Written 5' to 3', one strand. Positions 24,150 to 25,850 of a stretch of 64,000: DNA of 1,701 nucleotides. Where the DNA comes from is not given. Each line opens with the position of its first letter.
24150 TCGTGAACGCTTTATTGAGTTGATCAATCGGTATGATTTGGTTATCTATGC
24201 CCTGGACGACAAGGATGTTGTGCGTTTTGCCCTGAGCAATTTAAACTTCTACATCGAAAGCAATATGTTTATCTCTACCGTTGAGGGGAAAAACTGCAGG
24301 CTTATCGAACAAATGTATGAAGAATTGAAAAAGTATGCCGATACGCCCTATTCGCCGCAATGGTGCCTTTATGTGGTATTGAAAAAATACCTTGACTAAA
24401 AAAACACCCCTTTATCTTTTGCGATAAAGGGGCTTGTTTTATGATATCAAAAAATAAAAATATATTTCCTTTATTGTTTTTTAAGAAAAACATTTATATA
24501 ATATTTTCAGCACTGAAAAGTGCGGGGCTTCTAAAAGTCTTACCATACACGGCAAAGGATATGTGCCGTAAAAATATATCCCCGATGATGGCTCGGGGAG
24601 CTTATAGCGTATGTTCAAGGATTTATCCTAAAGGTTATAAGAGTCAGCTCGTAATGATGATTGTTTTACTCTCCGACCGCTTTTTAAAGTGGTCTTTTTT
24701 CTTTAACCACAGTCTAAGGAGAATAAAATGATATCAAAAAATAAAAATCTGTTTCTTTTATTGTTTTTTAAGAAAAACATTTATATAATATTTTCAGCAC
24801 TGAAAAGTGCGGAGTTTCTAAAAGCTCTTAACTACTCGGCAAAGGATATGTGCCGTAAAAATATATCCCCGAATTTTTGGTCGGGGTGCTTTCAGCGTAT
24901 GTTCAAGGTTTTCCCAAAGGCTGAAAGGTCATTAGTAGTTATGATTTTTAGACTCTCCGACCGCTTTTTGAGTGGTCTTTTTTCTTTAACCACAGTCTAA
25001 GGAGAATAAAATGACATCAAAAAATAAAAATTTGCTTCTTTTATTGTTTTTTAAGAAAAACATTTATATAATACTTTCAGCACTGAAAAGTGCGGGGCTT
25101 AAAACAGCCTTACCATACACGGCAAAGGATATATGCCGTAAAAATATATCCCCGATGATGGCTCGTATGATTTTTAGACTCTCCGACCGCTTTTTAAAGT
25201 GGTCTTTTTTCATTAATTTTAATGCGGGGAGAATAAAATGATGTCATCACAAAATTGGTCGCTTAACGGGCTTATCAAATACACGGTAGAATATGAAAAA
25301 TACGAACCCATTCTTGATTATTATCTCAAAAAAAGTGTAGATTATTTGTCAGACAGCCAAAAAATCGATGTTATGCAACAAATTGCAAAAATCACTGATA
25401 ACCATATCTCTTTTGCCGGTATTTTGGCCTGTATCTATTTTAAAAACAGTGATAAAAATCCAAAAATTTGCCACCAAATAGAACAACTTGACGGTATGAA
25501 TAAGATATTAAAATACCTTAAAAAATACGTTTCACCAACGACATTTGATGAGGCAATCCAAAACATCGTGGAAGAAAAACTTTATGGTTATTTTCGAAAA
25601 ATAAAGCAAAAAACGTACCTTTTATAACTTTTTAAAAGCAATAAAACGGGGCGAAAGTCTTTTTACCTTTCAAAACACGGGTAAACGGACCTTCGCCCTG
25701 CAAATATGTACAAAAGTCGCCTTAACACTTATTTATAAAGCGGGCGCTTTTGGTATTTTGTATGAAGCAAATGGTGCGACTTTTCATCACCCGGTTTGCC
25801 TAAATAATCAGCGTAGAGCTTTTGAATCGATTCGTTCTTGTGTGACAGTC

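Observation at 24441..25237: Three tandem promoter+structured-RNA+terminator units in front of a hypothetical gene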

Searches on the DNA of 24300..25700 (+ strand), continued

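Call 72: search_with_rna_model(model_id=R1, sources=[L105, L106, L107, L108, L109, L110, L111, L112, L113, L114, L115, L116, L117, L118, L119, L120, L121, L122, L123, L124, L125, L126, L127, L128, L129, L130, L131, L132, L133, L134, L135, L136, L137, L138, L139, L140, L141, L142, L143, L144, L145, L146, L147, L148, L149, L150, L151, L152, L153, L154, L155, L156, L157, L158, L159, L160, L161, L162, L163, L164, L165, L166, L167], max_evalue=0.0001, make_alignment=true)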
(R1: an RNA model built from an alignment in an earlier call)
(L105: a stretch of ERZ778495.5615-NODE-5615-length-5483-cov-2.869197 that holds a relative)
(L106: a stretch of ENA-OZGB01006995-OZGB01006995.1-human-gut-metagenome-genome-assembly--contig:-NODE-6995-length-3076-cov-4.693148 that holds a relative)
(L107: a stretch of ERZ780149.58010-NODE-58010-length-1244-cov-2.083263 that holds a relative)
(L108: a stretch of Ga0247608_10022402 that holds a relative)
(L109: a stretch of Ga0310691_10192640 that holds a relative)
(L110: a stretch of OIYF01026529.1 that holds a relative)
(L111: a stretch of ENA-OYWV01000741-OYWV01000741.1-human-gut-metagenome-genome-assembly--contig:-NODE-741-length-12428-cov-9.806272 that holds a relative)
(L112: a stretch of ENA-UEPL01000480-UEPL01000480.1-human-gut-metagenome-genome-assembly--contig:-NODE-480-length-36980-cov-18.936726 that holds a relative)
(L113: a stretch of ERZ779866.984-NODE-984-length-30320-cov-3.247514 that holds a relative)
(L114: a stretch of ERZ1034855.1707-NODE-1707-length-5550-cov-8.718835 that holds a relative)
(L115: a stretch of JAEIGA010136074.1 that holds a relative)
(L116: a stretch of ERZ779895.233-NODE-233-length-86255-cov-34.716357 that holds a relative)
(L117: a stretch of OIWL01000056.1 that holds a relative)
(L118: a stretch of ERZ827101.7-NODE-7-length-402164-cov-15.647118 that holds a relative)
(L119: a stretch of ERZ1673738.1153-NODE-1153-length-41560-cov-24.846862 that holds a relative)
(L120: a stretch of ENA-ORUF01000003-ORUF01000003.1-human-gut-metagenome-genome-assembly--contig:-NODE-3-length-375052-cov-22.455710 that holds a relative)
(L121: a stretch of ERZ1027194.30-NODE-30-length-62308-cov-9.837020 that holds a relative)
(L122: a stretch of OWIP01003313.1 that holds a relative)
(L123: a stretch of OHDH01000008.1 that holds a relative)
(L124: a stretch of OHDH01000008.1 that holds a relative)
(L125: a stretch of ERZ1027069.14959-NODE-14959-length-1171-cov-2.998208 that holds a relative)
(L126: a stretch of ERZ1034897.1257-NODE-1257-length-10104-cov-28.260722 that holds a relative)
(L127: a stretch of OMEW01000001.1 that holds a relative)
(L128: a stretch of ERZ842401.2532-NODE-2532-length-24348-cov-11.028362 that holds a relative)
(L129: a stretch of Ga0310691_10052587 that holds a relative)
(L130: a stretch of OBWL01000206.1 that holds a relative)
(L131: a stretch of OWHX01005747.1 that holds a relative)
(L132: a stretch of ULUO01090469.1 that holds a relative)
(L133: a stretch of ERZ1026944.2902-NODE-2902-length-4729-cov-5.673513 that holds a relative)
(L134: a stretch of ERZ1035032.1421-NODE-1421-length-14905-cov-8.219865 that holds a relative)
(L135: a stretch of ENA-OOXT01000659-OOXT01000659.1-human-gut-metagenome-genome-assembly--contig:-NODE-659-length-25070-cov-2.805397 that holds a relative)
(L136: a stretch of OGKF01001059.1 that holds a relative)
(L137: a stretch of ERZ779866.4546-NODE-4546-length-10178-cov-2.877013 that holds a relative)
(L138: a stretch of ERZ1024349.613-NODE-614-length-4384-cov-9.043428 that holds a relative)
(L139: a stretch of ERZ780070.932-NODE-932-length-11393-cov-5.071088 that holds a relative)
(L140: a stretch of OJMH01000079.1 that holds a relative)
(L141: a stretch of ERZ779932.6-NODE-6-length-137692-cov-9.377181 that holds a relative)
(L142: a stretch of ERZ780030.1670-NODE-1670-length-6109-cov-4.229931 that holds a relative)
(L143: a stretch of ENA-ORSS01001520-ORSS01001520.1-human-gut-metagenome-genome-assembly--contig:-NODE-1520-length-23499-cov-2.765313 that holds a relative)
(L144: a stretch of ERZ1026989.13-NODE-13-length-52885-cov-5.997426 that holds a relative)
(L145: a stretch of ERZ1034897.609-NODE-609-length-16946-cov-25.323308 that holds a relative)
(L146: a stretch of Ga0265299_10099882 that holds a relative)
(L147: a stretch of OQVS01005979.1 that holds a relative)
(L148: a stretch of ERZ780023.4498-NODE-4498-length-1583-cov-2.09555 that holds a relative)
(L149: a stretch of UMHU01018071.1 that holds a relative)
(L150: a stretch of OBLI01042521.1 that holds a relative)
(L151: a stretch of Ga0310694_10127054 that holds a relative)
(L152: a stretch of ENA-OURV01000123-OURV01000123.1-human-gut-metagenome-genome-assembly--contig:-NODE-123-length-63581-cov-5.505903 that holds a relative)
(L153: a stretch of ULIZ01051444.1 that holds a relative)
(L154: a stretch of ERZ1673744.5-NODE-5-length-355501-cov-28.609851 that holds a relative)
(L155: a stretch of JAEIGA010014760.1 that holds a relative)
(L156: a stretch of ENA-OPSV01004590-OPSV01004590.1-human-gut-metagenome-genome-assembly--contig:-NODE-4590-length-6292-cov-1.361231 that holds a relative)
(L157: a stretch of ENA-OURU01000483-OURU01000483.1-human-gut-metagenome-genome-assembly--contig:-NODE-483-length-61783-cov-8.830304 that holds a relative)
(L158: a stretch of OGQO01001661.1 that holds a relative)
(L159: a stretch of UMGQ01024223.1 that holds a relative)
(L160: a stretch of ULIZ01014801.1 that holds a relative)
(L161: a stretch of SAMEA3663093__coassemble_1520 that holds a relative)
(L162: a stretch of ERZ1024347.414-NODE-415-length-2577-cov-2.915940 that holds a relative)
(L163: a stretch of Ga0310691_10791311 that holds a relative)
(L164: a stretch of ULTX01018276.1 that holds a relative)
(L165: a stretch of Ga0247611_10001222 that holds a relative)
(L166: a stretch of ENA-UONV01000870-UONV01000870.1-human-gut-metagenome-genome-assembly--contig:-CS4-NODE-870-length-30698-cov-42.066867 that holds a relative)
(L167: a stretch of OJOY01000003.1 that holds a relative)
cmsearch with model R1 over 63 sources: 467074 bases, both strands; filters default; matches with E-value up to 0.0001: 64.
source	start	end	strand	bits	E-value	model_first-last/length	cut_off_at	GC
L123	11873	12111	-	234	8.8e-65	1-243/243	no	0.45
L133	1618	1856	-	234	8.8e-65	1-243/243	no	0.45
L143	4288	4526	-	233.9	9.2e-65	1-243/243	no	0.45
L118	9560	9798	-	233.6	1.2e-64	1-243/243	no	0.45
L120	10853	11091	-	233.6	1.2e-64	1-243/243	no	0.45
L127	3216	3454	+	233.6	1.2e-64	1-243/243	no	0.45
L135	8435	8673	-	233.6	1.2e-64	1-243/243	no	0.45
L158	3433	3671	+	233.6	1.2e-64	1-243/243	no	0.45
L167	3507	3745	+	233.6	1.2e-64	1-243/243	no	0.45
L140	6417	6655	-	232.7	2.1e-64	1-243/243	no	0.46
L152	1665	1903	+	232.7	2.1e-64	1-243/243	no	0.46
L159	1123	1361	+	229.4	1.8e-63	1-243/243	no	0.46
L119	1482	1748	+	224.5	4.8e-62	1-243/243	no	0.37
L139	7721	7987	+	224.5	4.8e-62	1-243/243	no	0.37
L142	1447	1713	-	224.5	4.8e-62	1-243/243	no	0.37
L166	10822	11088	+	224.5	4.8e-62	1-243/243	no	0.37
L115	145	396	+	218.3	2.8e-60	1-243/243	no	0.37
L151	1946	2185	-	218.1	3.1e-60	1-243/243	no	0.41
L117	700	946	+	213.3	7.2e-59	1-243/243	no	0.43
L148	1287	1533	-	213.3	7.2e-59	1-243/243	no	0.43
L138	511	754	-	212.7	1.1e-58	1-243/243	no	0.39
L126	7888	8131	-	212.2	1.6e-58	1-243/243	no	0.39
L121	2866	3135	+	210.8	3.9e-58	1-243/243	no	0.4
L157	11972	12241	-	210.8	3.9e-58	1-243/243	no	0.4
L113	3107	3377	+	209.7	7.9e-58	1-243/243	no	0.39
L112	174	442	-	209.6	8.3e-58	1-243/243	no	0.4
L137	2982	3213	+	209.5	9.2e-58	1-243/243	no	0.44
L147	1703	1969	-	209.2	1.1e-57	1-243/243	no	0.4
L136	2775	3047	-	207.9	2.7e-57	1-243/243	no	0.37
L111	1927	2197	+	207.7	3.1e-57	1-243/243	no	0.39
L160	1462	1734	-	206.8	5.3e-57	1-243/243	no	0.38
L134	13679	13922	+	205.5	1.2e-56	1-243/243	no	0.39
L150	287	530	+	205.5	1.2e-56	1-243/243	no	0.39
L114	35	301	+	203.6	4.5e-56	1-243/243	no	0.39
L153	4769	5038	+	203.5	4.8e-56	1-243/243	no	0.39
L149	4991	5260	+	201.2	2.1e-55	1-243/243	no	0.41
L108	3235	3490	-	199.7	6e-55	1-243/243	no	0.4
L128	169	387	+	199.2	8.2e-55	1-243/243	no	0.39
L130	4900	5140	+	197.5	2.6e-54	1-243/243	no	0.42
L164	2120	2361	-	196.3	5.4e-54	1-243/243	no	0.42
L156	3197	3438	+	196.3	5.4e-54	1-243/243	no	0.42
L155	9174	9404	-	193.6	3.3e-53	1-243/243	no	0.39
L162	1293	1540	-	191.7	1.1e-52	1-243/243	no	0.41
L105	1686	1938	+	190.6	2.3e-52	1-243/243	no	0.4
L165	2239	2463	+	190.5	2.4e-52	1-243/243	no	0.38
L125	385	655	+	190.2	3.1e-52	1-243/243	no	0.4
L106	490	765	+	186.5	3.4e-51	1-243/243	no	0.38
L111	10210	10485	+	186.5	3.4e-51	1-243/243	no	0.38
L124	1901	2170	-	185.7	6.1e-51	1-243/243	no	0.39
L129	3034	3253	+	184.7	1.1e-50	1-243/243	no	0.42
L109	1146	1362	+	181.4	1e-49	1-243/243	no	0.41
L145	318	571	-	180.8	1.5e-49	1-243/243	no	0.41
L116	11535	11781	-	180.7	1.6e-49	1-243/243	no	0.42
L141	5390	5636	-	180.7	1.6e-49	1-243/243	no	0.42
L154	1576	1822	+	180.7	1.6e-49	1-243/243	no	0.42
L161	6746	6998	+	176.9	2e-48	1-243/243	no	0.41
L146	191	409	-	170.5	1.3e-46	1-243/243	no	0.38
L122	5511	5760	+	165.4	3.9e-45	1-243/243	no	0.45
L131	1901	2150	-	165.4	3.9e-45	1-243/243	no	0.45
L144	4646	4895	+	163.7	1.2e-44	1-243/243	no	0.46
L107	1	154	+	143.9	5.4e-39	88-243/243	5'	0.42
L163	1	195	+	138.3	2.2e-37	64-243/243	5'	0.35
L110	963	1096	-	118.7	8.7e-32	114-243/243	5'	0.39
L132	12459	12612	-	95.8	3.2e-25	120-243/243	5'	0.38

Alignment A7: 64 matches aligned to the model, 305 columns, each read 5' to 3' on its own strand. Consensus structure (alignment columns), stored with it:
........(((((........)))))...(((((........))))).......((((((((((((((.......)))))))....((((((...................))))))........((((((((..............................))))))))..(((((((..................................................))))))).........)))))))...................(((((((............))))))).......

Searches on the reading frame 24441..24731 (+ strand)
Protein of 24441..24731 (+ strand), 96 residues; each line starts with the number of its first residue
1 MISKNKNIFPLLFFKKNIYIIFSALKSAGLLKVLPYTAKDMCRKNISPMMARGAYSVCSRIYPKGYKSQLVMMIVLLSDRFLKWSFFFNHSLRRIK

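Call 15: search_protein_families(library=pfam, proteins=[window:24441-24731:+], max_evalue=0.1)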
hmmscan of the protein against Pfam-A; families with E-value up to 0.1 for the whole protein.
window:24441-24731:+ (96 aa): 0 families

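Call 16: search_protein_families(library=ncbifam, proteins=[window:24441-24731:+], max_evalue=0.1)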
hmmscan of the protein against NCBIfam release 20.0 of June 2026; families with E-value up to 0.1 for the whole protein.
window:24441-24731:+ (96 aa): 0 families

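Call 17: find_homologous_proteins(query=window:24441-24728:+, max_evalue=0.01)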
Query window:24441-24728:+ (96 aa): 7 proteins with E <= 0.01 among 7 candidates.
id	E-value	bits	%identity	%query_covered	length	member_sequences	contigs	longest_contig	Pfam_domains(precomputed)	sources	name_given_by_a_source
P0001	7.1e-35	137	73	100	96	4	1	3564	-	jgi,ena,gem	-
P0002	1.4e-31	126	72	90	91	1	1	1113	-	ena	-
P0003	6.0e-31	124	73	90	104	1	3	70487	-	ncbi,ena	-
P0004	5.3e-30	121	70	90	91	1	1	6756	-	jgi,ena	-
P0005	5.8e-25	105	65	90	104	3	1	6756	-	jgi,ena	-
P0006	1.5e-23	100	67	85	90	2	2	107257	-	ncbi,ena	-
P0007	1.4e-22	97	59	82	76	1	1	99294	-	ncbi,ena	-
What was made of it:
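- On Small-protein gene family: Only 7 relatives, two of them this window's own ORF2 and ORF3 and the other five from sister arrays (call 17).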

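Call 19: find_encoding_contigs(protein=P0003, flank=6000, max_places=4)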
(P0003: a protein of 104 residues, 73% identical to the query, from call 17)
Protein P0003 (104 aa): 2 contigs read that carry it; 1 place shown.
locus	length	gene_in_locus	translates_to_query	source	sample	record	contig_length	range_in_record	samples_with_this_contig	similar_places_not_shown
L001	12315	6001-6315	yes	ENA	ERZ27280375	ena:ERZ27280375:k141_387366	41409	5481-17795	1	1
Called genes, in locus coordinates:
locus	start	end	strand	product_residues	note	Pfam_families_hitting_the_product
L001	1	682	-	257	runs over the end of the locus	-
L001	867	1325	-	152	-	-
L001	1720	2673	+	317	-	PF05593:RHS_repeat (faint)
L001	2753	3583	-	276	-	PF02498:Bro-N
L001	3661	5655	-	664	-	PF00270:DEAD (weak), PF04851:ResIII, PF13604:AAA_30 (faint), PF17757:UvrB_inter, PF27431:UvrB_3rd, PF00271:Helicase_C, PF12344:UvrB, PF02151:UVR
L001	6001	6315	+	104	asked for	-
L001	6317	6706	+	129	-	-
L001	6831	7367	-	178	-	PF01327:Pep_deformylase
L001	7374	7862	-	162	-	PF01029:NusB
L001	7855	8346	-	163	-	PF22811:Zn_ribbon_NrdR, PF03477:ATP-cone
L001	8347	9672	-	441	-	PF01225:Mur_ligase, PF08245:Mur_ligase_M, PF02875:Mur_ligase_C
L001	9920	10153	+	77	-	-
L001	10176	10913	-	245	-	PF01643:Acyl-ACP_TE, PF13279:4HBT_2 (faint), PF20791:Acyl-ACP_TE_C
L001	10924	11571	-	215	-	PF01464:SLT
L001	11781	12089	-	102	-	-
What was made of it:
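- The array and the gene also stay together in a different genomic context in L001 (call 19).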

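Call 20: find_encoding_contigs(protein=P0004, flank=6000, max_places=4)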
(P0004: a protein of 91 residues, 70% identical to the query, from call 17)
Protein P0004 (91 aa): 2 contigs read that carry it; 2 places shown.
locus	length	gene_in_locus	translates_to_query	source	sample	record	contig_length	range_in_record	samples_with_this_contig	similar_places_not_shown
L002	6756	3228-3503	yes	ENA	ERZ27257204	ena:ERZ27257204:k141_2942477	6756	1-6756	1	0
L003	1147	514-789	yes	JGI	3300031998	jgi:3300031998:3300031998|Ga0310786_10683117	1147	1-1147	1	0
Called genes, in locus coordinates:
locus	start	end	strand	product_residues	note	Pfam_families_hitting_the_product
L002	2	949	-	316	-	?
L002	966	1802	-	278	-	-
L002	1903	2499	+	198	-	PF00440:TetR_N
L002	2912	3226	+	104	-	-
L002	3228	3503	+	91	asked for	-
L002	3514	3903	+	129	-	-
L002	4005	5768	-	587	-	PF00111:Fer2, PF13510:Fer2_4, PF10588:NADH-G_4Fe-4S_3, PF12838:Fer4_7 (weak), PF13187:Fer4_9 (weak), PF00037:Fer4 (weak), PF02906:Fe_hyd_lg_C, PF02256:Fe_hyd_SSU, +2 more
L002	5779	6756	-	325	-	?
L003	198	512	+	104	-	-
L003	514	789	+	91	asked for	-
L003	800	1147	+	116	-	?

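Call 21: find_encoding_contigs(protein=P0001, flank=6000, max_places=4)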
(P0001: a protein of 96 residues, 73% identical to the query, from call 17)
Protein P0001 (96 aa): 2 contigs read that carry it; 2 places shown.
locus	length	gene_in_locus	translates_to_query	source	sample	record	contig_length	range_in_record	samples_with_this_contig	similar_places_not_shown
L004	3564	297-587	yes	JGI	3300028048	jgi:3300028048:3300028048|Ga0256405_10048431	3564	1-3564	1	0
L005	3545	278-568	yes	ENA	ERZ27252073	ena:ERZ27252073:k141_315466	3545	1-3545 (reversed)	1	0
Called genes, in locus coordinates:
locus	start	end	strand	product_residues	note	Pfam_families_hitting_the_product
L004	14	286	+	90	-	-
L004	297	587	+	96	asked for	-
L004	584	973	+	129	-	-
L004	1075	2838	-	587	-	PF00111:Fer2, PF13510:Fer2_4, PF00037:Fer4 (faint), PF10588:NADH-G_4Fe-4S_3, PF12838:Fer4_7 (weak), PF13187:Fer4_9 (weak), PF02906:Fe_hyd_lg_C, PF02256:Fe_hyd_SSU, +1 more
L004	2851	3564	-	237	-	?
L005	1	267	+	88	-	?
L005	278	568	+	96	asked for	-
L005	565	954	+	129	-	-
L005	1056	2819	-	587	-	PF00111:Fer2, PF13510:Fer2_4, PF00037:Fer4 (faint), PF10588:NADH-G_4Fe-4S_3, PF12838:Fer4_7 (weak), PF13187:Fer4_9 (weak), PF02906:Fe_hyd_lg_C, PF02256:Fe_hyd_SSU, +1 more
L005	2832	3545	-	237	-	?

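Call 54: find_encoding_contigs(protein=P0006, flank=1000, max_places=3)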
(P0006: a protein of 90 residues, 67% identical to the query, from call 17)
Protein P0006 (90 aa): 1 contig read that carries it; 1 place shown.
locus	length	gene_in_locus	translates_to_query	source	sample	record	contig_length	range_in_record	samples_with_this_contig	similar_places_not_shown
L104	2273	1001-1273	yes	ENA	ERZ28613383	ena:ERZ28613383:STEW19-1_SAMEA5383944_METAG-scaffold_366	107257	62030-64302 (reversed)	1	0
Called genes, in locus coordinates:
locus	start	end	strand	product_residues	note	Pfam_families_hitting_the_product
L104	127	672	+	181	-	-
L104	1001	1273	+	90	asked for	-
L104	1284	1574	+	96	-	-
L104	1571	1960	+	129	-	-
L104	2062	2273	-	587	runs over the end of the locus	PF00111:Fer2, PF13510:Fer2_4, PF00037:Fer4 (faint), PF10588:NADH-G_4Fe-4S_3, PF12838:Fer4_7 (weak), PF13187:Fer4_9 (weak), PF02906:Fe_hyd_lg_C, PF02256:Fe_hyd_SSU, +1 more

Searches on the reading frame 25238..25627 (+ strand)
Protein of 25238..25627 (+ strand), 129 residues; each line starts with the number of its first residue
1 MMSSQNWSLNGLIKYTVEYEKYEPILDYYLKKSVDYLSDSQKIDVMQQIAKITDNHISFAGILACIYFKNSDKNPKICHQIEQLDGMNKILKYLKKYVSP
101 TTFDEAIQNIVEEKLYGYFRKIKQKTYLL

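Call 15: search_protein_families(library=pfam, proteins=[window:25238-25627:+], max_evalue=0.1)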
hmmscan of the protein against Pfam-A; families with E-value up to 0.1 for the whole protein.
window:25238-25627:+ (129 aa): 2 families
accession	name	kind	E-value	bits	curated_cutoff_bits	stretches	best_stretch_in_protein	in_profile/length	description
PF11116.13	DUF2624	-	0.0026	19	24.7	0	22-57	36-71/83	Protein of unknown function (DUF2624)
PF14536.11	DUF4441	-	0.031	14.9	24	1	8-52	52-96/116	Domain of unknown function (DUF4441)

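Call 16: search_protein_families(library=ncbifam, proteins=[window:25238-25627:+], max_evalue=0.1)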
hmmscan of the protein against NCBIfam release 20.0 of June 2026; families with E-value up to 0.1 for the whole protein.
window:25238-25627:+ (129 aa): 1 family
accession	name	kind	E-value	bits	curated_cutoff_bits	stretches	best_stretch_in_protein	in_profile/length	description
NF006199.0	PRK08326.1-2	equivalog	0.076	12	286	1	12-94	132-209/324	R2-like ligand-binding oxidase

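Call 48: search_protein_families(library=pfam, alignment_id=A5, max_evalue=0.001)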
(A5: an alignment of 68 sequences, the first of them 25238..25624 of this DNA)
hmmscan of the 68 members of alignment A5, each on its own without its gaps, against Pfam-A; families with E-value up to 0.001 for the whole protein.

A. member 1, window:25238-25624:+ (129 aa): 0 families

B. families by the number of members that match (of 68 scanned): 35 families (the first 25 are shown)
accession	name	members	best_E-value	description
PF00535.33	Glycos_transf_2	6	2.4e-44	Glycosyl transferase family 2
PF10111.15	Glyco_tranf_2_2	6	1.3e-16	Glycosyltransferase like family 2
PF13641.12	Glyco_tranf_2_3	6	7.6e-16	Glycosyltransferase like family 2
PF06908.16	YpsA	5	1e-08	YspA SLOG family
PF03797.25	Autotransporter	3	3.5e-52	Autotransporter beta-domain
PF05045.17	RgpF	3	3.4e-32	Rhamnan synthesis protein F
PF13505.12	OMP_b-brl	3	8.2e-21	Outer membrane protein beta-barrel domain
PF00565.23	SNase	3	2.6e-09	Staphylococcal nuclease homologue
PF13704.12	Glyco_tranf_2_4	3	4.5e-05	Glycosyl transferase family 2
PF08805.16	PilS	2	2.3e-14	PilS N terminal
PF05307.16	Bundlin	2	1.5e-13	Bundlin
PF01381.28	HTH_3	2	2e-13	Helix-turn-helix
PF02462.21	Opacity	2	1.7e-12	Opacity family porin protein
PF01617.23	Surface_Ag_2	2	1.1e-10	Surface antigen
PF13560.12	HTH_31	2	2.2e-07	Helix-turn-helix domain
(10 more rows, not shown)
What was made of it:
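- On Type III toxin-antitoxin (ToxIN-like): The RNA also precedes unrelated genes (call 48).
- Copies sit next to accessory genes such as a methylase, nucleases and Bor (call 48).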

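Call 76: search_protein_families(library=padloc, proteins=[window:25238-25624:+], max_evalue=0.01)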
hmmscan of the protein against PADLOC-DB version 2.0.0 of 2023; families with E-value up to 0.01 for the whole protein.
window:25238-25624:+ (129 aa): 0 families

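Call 77: search_protein_families(library=phrogs, proteins=[window:25238-25624:+], max_evalue=0.01)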
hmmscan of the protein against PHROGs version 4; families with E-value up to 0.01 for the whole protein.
window:25238-25624:+ (129 aa): 0 families
